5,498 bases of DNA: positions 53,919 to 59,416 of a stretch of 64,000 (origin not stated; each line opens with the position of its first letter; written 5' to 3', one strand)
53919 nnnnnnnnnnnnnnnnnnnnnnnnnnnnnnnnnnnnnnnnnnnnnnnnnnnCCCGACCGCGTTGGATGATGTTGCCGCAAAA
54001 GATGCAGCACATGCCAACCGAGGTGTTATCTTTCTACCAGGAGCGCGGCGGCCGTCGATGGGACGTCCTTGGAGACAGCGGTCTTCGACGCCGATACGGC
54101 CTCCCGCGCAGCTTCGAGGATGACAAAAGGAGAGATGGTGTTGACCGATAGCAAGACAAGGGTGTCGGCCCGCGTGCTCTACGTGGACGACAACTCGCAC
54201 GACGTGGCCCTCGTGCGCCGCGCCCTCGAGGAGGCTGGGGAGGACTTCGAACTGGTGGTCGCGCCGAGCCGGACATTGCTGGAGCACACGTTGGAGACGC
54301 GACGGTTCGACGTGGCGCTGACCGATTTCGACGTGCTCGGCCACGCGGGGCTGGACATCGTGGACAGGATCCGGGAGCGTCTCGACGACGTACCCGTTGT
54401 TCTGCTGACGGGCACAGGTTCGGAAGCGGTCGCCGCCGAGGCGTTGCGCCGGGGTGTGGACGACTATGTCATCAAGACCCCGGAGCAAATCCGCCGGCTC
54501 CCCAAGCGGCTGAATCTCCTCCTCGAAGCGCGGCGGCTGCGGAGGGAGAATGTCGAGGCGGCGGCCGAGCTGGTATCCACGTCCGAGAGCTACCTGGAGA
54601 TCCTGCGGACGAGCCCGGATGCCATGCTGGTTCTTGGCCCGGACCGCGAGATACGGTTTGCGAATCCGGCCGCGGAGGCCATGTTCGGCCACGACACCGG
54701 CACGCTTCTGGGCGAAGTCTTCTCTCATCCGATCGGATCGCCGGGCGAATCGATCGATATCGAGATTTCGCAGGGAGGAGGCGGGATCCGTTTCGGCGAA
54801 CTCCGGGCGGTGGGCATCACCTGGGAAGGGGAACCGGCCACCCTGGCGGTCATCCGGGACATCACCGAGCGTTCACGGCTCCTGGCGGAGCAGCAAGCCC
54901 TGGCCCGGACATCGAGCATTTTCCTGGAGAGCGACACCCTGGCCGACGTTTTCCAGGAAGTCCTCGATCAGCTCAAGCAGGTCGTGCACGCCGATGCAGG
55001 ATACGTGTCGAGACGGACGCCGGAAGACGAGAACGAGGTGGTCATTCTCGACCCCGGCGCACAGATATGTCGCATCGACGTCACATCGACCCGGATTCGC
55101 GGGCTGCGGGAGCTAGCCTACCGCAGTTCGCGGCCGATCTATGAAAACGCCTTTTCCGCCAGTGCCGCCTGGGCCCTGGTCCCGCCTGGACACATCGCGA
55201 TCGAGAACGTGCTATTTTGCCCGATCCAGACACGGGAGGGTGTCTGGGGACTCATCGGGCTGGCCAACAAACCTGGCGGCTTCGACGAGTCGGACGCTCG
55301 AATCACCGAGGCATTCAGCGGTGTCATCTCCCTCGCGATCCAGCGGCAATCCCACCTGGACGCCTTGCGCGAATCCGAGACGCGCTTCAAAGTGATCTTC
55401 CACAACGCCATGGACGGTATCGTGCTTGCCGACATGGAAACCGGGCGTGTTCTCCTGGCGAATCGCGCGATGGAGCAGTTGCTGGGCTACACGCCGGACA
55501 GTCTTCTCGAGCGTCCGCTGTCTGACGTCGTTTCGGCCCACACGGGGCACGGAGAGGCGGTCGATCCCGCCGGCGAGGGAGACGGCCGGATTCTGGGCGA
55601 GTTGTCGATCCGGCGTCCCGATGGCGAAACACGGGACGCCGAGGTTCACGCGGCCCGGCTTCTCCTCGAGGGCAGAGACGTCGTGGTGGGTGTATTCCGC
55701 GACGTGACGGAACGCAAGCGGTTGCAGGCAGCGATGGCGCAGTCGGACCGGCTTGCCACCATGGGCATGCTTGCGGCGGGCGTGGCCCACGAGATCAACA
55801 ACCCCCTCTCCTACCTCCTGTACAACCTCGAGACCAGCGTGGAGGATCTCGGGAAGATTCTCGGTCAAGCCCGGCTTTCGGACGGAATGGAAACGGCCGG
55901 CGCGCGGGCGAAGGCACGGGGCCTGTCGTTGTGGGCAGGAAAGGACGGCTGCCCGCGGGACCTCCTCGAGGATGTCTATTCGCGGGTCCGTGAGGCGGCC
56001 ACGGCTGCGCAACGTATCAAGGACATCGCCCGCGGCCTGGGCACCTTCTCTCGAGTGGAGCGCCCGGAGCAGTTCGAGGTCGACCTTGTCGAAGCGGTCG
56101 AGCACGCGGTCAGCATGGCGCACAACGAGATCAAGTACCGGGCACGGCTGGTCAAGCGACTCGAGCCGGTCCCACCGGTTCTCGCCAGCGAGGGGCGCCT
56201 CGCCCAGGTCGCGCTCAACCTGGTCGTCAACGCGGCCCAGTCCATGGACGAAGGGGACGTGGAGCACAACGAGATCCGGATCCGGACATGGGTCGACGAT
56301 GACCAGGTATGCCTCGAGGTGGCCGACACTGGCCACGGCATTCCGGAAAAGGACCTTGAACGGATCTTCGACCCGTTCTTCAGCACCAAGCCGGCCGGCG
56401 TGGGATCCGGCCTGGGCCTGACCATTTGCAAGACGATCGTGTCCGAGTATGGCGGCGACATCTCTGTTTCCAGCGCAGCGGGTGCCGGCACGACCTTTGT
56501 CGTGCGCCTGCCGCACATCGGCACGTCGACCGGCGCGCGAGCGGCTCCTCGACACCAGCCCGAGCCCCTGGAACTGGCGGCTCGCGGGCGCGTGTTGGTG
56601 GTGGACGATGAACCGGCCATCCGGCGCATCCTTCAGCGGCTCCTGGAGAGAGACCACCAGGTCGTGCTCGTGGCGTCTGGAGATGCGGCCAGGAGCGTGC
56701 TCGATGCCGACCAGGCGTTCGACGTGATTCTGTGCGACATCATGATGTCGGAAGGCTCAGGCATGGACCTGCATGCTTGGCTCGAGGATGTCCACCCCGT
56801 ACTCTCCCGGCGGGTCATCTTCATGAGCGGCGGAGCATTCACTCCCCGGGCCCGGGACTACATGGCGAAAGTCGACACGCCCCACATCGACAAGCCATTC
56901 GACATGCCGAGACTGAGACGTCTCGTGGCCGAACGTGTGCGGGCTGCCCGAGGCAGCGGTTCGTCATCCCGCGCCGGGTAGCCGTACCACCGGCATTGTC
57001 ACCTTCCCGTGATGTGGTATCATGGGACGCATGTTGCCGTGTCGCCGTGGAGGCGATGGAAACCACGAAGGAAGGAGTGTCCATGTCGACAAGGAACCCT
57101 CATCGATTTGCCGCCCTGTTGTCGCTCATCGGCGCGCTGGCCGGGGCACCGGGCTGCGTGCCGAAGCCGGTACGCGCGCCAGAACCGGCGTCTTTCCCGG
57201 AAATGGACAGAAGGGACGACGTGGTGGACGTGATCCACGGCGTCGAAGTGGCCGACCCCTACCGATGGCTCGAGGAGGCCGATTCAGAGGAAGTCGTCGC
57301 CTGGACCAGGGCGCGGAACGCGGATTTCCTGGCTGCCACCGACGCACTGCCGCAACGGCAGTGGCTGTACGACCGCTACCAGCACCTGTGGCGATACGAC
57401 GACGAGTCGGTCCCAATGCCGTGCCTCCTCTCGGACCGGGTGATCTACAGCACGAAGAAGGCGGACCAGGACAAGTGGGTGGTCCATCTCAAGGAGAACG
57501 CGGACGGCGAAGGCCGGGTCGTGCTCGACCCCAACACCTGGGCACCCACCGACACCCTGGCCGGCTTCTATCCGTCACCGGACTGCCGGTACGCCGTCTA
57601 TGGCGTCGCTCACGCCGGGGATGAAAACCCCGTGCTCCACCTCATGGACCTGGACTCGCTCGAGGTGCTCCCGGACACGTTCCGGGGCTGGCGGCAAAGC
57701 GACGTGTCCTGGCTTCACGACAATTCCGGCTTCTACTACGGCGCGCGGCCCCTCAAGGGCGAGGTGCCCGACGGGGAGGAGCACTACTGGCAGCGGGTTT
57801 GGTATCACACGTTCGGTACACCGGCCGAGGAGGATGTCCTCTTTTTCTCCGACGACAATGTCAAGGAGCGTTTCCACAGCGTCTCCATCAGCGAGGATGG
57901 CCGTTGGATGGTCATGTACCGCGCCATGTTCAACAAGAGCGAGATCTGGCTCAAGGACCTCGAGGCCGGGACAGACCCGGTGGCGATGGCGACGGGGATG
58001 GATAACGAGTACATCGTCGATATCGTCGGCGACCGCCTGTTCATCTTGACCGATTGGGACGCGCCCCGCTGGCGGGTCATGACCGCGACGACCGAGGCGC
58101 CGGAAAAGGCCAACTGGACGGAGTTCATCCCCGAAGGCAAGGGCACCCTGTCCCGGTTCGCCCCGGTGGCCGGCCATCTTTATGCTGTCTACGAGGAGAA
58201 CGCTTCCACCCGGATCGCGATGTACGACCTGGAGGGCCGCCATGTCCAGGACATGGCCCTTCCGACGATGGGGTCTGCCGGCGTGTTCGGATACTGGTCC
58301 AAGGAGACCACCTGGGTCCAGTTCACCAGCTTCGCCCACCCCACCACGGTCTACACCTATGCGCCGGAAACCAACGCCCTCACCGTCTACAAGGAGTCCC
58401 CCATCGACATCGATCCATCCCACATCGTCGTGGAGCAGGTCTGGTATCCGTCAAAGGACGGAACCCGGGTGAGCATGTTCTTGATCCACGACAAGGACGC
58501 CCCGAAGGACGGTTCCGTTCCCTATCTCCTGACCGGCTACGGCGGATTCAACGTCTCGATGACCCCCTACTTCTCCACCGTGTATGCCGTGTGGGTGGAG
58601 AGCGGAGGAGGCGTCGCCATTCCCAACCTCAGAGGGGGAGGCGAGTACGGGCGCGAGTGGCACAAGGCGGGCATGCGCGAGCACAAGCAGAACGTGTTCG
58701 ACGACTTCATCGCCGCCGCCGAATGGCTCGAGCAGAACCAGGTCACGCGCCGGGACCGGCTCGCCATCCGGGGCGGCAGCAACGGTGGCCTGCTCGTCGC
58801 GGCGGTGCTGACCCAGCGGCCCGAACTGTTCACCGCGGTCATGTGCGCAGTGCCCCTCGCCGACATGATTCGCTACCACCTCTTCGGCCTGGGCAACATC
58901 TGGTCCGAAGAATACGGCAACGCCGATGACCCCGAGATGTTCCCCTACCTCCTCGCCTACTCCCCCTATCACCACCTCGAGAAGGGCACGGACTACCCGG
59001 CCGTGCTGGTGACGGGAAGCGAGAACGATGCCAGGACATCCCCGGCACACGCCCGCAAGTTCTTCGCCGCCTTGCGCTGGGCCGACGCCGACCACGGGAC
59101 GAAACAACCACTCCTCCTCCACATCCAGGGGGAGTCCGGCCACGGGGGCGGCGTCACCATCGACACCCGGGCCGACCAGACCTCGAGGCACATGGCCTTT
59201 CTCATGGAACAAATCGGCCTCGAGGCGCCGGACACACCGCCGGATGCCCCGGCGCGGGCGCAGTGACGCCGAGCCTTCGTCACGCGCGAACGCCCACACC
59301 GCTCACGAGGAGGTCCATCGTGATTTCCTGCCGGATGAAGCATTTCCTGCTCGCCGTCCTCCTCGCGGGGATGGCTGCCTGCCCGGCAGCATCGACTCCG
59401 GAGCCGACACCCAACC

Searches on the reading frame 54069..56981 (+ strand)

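Call 15: search_protein_families(library=pfam, proteins=[window:54069-56981:+], max_evalue=0.01)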
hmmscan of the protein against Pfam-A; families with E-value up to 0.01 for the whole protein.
window:54069-56981:+ (970 aa): 14 families
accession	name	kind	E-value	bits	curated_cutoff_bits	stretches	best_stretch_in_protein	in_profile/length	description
PF00072.30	Response_reg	-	3.8e-33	114.4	30.2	2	842-953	1-110/111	Response regulator receiver domain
PF02518.31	HATPase_c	-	3.7e-28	98.6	26.4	1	708-815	3-108/111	Histidine kinase-, DNA gyrase B-, and HSP90-like ATPase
PF00989.32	PAS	-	2.7e-20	72.9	22.6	2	439-546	2-113/113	PAS fold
PF13188.13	PAS_8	-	2.3e-18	65.8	21.8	2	439-485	2-44/65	PAS domain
PF13426.13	PAS_9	-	1e-16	61.5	27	1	449-548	2-103/103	PAS domain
PF08448.16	PAS_4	-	2.6e-16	60.3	23.1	2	446-551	3-110/110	PAS fold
PF13185.12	GAF_2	-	3.3e-15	56.9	28.6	1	289-425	2-136/136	GAF domain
PF01590.32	GAF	-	4.1e-08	34.3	22.4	1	291-424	2-133/133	GAF domain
PF13581.12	HATPase_c_2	-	1.4e-05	25.6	27.4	1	718-810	39-123/127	Histidine kinase-like ATPase domain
PF14501.12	HATPase_c_5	-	2.1e-05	24.8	22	1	713-803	8-91/102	GHKL domain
PF03709.21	OKR_DC_1_N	-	3.5e-05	24.5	29.3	0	52-129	12-86/111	Orn/Lys/Arg decarboxylase, N-terminal domain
PF13492.12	GAF_3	-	8.5e-05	23.4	27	1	291-426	2-129/129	GAF domain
PF13649.12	Methyltransf_25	-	0.00042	21.4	27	0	835-913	14-94/97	Methyltransferase domain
PF00512.31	HisKA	-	0.0015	19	26.9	0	566-590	3-27/66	His Kinase A (phospho-acceptor) domain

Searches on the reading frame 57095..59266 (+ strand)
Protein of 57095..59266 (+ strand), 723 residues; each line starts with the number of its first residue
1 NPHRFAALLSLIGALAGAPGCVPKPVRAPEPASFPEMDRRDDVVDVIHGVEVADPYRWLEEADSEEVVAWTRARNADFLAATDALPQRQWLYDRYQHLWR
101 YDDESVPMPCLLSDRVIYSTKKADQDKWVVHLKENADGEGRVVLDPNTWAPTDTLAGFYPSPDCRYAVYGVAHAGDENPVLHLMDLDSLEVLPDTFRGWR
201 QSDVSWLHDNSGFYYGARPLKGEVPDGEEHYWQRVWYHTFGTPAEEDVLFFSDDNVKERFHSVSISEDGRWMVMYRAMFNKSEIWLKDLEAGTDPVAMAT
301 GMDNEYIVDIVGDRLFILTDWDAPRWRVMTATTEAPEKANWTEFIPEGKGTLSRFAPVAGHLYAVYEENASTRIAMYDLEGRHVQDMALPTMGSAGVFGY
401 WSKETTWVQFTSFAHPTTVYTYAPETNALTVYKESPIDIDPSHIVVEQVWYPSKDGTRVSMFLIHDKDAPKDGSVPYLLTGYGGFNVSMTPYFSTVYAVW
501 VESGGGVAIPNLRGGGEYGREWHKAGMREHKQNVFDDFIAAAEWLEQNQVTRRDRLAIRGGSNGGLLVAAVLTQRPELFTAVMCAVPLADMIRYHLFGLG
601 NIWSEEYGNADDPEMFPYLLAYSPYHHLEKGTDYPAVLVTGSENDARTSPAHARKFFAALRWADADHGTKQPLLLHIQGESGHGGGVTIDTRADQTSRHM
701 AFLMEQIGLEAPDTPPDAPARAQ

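Call 15: search_protein_families(library=pfam, proteins=[window:57095-59266:+], max_evalue=0.01)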
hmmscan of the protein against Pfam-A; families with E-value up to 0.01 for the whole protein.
window:57095-59266:+ (723 aa): 5 families
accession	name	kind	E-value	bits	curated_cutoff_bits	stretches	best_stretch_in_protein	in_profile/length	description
PF02897.21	Peptidase_S9_N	-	3.1e-84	283.6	24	1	35-434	1-413/414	Prolyl oligopeptidase, N-terminal beta-propeller domain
PF00326.27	Peptidase_S9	-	2e-54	184.7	22.6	1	492-708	2-211/213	Prolyl oligopeptidase family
PF12146.15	Hydrolase_4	-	0.0016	18.2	27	1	496-590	23-112/239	Serine aminopeptidase, S33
PF00756.26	Esterase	-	0.0019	18.5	22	0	528-605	87-159/251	Putative esterase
PF02129.25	Peptidase_S15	-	0.0025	18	23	1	500-595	47-137/262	X-Pro dipeptidyl-peptidase (S15 family)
